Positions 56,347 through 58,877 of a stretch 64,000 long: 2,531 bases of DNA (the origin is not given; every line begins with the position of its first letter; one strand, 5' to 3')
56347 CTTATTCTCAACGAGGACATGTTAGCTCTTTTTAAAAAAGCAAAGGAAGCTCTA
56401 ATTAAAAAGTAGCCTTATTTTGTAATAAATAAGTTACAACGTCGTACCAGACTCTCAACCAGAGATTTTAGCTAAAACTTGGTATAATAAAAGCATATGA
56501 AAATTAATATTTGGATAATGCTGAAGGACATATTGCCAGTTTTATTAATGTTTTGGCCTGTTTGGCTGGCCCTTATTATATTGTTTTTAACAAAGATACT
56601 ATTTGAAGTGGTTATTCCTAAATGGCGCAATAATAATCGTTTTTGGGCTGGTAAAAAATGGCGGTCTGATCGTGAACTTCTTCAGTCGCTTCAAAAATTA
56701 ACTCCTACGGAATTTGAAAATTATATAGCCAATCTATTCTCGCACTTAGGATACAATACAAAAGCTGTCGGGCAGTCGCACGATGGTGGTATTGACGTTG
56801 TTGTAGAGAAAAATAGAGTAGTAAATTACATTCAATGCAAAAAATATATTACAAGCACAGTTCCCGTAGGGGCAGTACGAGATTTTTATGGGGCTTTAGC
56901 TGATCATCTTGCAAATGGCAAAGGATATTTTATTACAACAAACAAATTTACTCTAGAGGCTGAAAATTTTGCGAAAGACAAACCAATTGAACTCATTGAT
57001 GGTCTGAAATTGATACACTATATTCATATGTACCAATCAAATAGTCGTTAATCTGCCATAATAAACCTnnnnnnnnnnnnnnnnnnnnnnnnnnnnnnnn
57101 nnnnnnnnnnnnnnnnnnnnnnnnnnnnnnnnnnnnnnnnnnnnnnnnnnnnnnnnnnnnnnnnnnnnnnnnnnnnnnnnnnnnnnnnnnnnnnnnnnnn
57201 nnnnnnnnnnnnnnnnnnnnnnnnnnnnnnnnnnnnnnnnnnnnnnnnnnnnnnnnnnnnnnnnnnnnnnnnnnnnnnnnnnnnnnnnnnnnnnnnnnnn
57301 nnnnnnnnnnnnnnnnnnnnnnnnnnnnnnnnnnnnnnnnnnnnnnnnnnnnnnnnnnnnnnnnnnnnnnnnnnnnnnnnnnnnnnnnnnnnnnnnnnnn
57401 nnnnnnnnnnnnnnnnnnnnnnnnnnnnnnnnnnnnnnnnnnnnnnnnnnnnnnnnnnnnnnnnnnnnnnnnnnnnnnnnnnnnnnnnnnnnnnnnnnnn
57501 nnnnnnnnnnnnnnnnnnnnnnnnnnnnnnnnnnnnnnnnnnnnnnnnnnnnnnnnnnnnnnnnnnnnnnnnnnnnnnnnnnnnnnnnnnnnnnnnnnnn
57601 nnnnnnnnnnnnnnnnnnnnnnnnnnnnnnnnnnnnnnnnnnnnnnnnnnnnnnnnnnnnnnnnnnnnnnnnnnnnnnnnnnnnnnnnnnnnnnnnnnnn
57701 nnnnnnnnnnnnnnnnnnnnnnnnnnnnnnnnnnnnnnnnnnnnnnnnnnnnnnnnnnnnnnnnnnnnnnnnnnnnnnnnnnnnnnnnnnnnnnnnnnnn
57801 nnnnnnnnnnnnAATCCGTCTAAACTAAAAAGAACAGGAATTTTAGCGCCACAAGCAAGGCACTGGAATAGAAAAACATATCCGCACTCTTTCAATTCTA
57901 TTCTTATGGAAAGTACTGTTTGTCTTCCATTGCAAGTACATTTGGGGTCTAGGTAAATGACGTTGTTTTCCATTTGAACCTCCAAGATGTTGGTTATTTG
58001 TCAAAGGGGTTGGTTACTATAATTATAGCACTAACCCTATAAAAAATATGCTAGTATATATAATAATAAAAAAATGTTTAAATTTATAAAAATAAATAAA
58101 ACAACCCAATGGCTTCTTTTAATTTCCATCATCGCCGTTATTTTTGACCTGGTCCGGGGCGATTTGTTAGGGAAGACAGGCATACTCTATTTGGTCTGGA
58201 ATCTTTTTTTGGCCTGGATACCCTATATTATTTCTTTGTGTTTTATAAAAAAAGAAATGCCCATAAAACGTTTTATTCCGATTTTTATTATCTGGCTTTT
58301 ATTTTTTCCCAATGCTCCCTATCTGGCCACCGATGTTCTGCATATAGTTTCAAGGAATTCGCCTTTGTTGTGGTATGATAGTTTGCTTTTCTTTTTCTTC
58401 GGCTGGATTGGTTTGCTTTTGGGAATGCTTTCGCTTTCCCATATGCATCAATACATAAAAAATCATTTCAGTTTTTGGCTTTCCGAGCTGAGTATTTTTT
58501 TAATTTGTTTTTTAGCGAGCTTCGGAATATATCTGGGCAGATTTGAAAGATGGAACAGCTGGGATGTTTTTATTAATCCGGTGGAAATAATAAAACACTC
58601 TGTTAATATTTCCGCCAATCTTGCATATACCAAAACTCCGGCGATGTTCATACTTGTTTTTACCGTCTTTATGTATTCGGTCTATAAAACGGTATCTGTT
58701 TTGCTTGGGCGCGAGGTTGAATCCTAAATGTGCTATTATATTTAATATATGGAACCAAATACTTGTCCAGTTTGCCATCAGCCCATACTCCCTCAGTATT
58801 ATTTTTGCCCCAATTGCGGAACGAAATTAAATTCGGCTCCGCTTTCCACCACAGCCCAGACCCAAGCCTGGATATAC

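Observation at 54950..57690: Tight five-gene operon: VOC, deoxyribosyltransferase-like, NUDIX, membrane-anchored Mrr-like nuclease, CYTH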

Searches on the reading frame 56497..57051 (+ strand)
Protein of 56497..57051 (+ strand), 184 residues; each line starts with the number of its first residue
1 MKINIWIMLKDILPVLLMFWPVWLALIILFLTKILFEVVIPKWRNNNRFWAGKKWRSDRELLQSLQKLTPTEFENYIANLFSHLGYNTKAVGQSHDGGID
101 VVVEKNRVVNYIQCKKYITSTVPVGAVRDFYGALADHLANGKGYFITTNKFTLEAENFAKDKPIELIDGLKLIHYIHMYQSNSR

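Call 4: search_protein_families(library=pfam, proteins=[window:56497-57051:+], max_evalue=0.01)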
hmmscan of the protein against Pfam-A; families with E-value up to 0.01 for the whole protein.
window:56497-57051:+ (184 aa): 3 families
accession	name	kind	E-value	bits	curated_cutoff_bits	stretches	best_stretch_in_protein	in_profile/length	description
PF04471.18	Mrr_cat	-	1.1e-28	100.1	21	1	65-175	1-114/115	Restriction endonuclease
PF22722.2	NA-iREase1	-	1.7e-09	38.1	27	1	73-173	1-105/106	NACHT-associated inactive Restriction Endonuclease 1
PF13156.12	Mrr_cat_2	-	2.2e-07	31.3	22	1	74-167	7-105/127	Restriction endonuclease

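Call 5: search_protein_families(library=padloc, proteins=[window:56497-57051:+], max_evalue=0.1)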
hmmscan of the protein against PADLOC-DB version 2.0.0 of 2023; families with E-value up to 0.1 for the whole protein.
window:56497-57051:+ (184 aa): 10 families
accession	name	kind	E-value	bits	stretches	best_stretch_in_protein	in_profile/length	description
PDLC03657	mREase_IV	-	1.8e-17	61.7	1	59-176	163-291/317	Type IV methyl-directed restriction enzyme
PDLC04819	PDC-S02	-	4.6e-17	60.3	1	64-179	192-309/334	-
PDLC04806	PDC-S02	-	9.5e-15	52.7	1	55-176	172-300/324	-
PDLC04796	PDC-S02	-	2.6e-14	51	1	59-176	234-357/390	-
PDLC00631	ZorD1|ZorD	-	3e-13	46.5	1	62-180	942-1064/1071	"SWI2/SNF2 helicase, Mrr-like nuclease"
PDLC03663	mREase_IV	-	3e-12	44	1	65-176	409-523/544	Type IV methyl-directed restriction enzyme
PDLC00628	ZorD1|ZorD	-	4.3e-07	26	1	63-133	1021-1090/1171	"SWI2/SNF2 helicase, Mrr-like nuclease"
PDLC03852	LmuA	-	7.1e-06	24.2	1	62-134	12-88/336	-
PDLC04787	PDC-S01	-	0.0089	12.9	1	71-154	313-392/412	-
PDLC04815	PDC-S02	-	0.04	11.2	1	71-157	208-297/346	-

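Call 6: search_protein_families(library=ncbifam, proteins=[window:56497-57051:+], max_evalue=0.01)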
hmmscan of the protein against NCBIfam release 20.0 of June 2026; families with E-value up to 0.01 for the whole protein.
window:56497-57051:+ (184 aa): 0 families

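Call 31: find_homologous_proteins(query=window:56497-57051:+, max_evalue=0.001)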
Query window:56497-57051:+ (184 aa): 946 proteins with E <= 0.001 among 1015 candidates; the best 120 are listed.
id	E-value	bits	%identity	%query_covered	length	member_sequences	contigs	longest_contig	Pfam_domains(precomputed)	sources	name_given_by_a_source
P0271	7.4e-121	419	100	100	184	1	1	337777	PF13156.13,PF22722.3,PF04471.19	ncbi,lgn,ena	-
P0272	4.1e-74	267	64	100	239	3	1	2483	PF01396.25,PF13156.13,PF22722.3,PF04471.19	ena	-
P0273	7.2e-74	266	65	99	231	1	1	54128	PF01396.25,PF13156.13,PF22722.3,PF04471.19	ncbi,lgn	-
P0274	6.1e-73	263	63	100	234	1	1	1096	PF01396.25,PF13156.13,PF22722.3,PF04471.19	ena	-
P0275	4.5e-72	260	62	99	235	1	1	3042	PF01396.25,PF13156.13,PF22722.3,PF04471.19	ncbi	-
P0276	5.7e-72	260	62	100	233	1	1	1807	PF01396.25,PF13156.13,PF22722.3,PF04471.19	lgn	-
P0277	4.6e-70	253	62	99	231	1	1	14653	PF01396.25,PF13156.13,PF22722.3,PF04471.19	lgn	-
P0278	5.5e-70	253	61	99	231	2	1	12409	PF01396.25,PF13156.13,PF22722.3,PF04471.19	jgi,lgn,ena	-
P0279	6.9e-70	253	61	97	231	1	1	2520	PF01396.25,PF13156.13,PF22722.3,PF04471.19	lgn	-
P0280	1.4e-69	252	59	100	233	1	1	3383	PF01396.25,PF13156.13,PF22722.3,PF04471.19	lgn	-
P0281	1.7e-69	252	59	100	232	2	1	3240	PF01396.25,PF13156.13,PF22722.3,PF04471.19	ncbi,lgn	-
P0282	2.4e-69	251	64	97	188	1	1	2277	PF13156.13,PF22722.3,PF04471.19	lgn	-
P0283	3.2e-69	251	60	100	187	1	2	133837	PF13156.13,PF22722.3,PF04471.19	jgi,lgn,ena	-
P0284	4.1e-69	250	60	95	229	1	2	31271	PF01396.25,PF13156.13,PF22722.3,PF04471.19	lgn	-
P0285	4.7e-69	250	62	97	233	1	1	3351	PF01396.25,PF13156.13,PF22722.3,PF04471.19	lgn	-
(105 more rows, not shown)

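Call 33: find_related_loci(query=A4, collection=metagenome_contigs, flank=4000)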
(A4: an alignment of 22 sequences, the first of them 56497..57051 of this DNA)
Query A4 (184 aa) in metagenome_contigs; peptide patterns used: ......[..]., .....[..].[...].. (x = any residue, [..] = any of these).
600 stretches matched a pattern (row limit reached: there are more); 500 encode a relative of the query (tblastn E <= 1e-3); the best 80 are kept; 80 distinct loci.
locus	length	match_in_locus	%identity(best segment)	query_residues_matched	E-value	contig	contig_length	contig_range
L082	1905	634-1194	60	1-184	2e-77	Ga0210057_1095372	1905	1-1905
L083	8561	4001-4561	61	1-184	5e-75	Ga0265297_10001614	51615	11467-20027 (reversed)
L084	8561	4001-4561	59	1-184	3e-74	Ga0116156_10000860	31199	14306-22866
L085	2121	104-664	58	1-184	3e-75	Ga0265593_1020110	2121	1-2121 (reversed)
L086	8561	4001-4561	60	1-184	2e-73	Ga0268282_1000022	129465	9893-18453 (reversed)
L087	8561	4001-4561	60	1-184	2e-73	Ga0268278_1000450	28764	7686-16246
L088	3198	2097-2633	63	1-176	1e-73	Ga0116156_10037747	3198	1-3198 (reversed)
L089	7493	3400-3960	58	1-184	1e-72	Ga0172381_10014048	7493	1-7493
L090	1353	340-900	59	2-184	2e-76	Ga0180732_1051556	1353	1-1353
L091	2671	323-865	61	8-184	2e-73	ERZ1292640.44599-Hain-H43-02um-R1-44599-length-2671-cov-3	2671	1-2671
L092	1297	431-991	57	1-184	1e-76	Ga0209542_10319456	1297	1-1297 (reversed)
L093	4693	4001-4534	60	9-183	6e-72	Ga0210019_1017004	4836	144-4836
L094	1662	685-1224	61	2-183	6e-75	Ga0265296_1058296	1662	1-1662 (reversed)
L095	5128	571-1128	60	1-182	3e-71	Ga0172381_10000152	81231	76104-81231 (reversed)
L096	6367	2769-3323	58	1-182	8e-71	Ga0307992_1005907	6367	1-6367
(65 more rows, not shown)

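Call 37: search_protein_families(library=pfam, alignment_id=A5, max_evalue=0.001)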
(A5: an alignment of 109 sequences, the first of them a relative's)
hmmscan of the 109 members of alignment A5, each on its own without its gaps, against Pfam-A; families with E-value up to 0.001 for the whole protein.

A. member 1, L082:226-621:+ (131 aa): 1 family
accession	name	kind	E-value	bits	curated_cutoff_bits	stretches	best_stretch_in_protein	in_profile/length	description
PF00856.33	SET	-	1e-10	42.4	22.4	1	18-116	1-105/105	SET domain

B. families by the number of members that match (of 109 scanned): 126 families (the first 25 are shown)
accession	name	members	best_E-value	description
PF13310.11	Virulence_RhuM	3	4.1e-101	Virulence protein RhuM family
PF00293.34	NUDIX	3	1.5e-23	NUDIX domain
PF02463.25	SMC_N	3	1.8e-10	RecF/RecN/SMC N terminal domain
PF13401.12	AAA_22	3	3.8e-05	AAA domain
PF01135.25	PCMT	2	6.9e-57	Protein-L-isoaspartate(D-aspartate) O-methyltransferase (PCMT)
PF03235.19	GmrSD_N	2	6.9e-31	GmrSD restriction endonuclease, N-terminal domain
PF00561.26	Abhydrolase_1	2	6.8e-27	alpha/beta hydrolase fold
PF12146.15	Hydrolase_4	2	1.5e-20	Serine aminopeptidase, S33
PF04326.19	SLFN_AlbA_2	2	3.5e-20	Schlafen, AlbA_2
PF12697.13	Abhydrolase_6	2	1.8e-19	Alpha/beta hydrolase family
PF13245.12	AAA_19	2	7.9e-19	AAA domain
PF00004.35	AAA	2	1.4e-17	ATPase family associated with various cellular activities (AAA)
PF04851.21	ResIII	2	2.6e-17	Type III restriction enzyme, res subunit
PF05496.18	RuvB_N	2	2e-16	Holliday junction DNA helicase RuvB P-loop domain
PF00929.31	RNase_T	2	3.7e-15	Exonuclease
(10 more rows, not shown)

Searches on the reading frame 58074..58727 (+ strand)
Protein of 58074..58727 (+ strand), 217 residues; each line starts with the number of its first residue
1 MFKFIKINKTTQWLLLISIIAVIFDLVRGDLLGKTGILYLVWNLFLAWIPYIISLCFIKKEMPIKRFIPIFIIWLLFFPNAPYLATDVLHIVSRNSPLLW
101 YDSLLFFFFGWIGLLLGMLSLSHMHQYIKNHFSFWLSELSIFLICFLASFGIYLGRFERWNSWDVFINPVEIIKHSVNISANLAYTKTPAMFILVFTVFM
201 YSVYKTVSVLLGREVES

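Call 4: search_protein_families(library=pfam, proteins=[window:58074-58727:+], max_evalue=0.01)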
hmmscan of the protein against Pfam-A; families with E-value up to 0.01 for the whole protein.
window:58074-58727:+ (217 aa): 1 family
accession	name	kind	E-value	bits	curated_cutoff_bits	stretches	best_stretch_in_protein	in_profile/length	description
PF07099.16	DUF1361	-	1.7e-41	142.4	25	1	42-201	1-167/169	Protein of unknown function (DUF1361)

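Call 5: search_protein_families(library=padloc, proteins=[window:58074-58727:+], max_evalue=0.1)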
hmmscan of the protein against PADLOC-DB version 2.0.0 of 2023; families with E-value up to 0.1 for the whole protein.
window:58074-58727:+ (217 aa): 0 families

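Call 6: search_protein_families(library=ncbifam, proteins=[window:58074-58727:+], max_evalue=0.01)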
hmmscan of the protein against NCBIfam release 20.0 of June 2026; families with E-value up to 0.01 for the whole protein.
window:58074-58727:+ (217 aa): 0 families
